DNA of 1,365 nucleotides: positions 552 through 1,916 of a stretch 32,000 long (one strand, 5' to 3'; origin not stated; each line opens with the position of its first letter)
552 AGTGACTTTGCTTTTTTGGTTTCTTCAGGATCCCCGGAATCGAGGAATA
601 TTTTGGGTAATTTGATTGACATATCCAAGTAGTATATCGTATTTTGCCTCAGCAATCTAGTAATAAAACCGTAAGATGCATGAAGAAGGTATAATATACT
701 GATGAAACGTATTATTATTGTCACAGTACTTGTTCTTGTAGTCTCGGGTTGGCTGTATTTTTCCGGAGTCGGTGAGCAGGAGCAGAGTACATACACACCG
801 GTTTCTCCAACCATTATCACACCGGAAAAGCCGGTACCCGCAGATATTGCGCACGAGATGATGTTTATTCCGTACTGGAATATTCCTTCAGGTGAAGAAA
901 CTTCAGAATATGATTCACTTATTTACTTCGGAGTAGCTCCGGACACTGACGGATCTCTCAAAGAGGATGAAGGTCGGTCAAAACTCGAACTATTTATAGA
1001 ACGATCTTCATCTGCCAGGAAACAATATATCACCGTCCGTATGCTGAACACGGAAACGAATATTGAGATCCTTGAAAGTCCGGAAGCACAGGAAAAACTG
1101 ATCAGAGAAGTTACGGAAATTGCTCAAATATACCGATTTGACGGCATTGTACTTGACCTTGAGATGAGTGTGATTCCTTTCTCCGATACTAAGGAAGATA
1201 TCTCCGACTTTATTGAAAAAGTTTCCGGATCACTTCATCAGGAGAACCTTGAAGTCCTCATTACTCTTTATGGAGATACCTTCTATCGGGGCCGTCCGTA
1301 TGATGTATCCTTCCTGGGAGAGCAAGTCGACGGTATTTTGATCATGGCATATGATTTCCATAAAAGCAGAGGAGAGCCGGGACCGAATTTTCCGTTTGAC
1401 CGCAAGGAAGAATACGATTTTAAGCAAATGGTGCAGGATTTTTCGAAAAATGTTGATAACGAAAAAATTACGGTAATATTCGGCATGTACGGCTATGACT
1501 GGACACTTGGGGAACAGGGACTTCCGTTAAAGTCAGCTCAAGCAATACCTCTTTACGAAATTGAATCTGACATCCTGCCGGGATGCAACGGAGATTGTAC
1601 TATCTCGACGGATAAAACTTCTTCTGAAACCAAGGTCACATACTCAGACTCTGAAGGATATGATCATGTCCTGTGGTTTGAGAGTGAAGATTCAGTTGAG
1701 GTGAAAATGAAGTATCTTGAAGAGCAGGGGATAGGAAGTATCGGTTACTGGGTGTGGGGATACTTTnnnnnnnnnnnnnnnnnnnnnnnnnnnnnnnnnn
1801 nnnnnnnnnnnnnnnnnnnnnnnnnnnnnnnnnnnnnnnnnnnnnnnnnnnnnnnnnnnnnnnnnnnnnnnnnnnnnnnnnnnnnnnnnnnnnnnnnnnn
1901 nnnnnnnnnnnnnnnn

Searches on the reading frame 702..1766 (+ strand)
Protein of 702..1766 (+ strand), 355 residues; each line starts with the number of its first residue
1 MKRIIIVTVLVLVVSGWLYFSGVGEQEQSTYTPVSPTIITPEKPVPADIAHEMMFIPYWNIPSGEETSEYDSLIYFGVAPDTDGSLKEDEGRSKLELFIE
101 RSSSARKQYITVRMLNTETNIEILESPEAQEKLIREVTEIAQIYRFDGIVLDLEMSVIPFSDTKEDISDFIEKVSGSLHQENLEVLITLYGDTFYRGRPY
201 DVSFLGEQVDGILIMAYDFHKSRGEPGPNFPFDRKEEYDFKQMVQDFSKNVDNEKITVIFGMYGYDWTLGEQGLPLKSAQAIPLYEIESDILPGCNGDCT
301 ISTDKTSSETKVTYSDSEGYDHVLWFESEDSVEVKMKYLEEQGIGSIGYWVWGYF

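Call 5: search_protein_families(library=pfam, proteins=[window:702-1766:+], max_evalue=0.001)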
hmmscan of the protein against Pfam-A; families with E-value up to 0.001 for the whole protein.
window:702-1766:+ (355 aa): 2 families
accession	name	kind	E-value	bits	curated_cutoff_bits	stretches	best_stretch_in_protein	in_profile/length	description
PF00704.34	Glyco_hydro_18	-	3.6e-23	83.2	29.6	1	121-352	81-312/317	Glycosyl hydrolases family 18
PF03644.19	Glyco_hydro_85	-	0.0002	21.4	22.2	1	120-192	69-143/302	Glycosyl hydrolase family 85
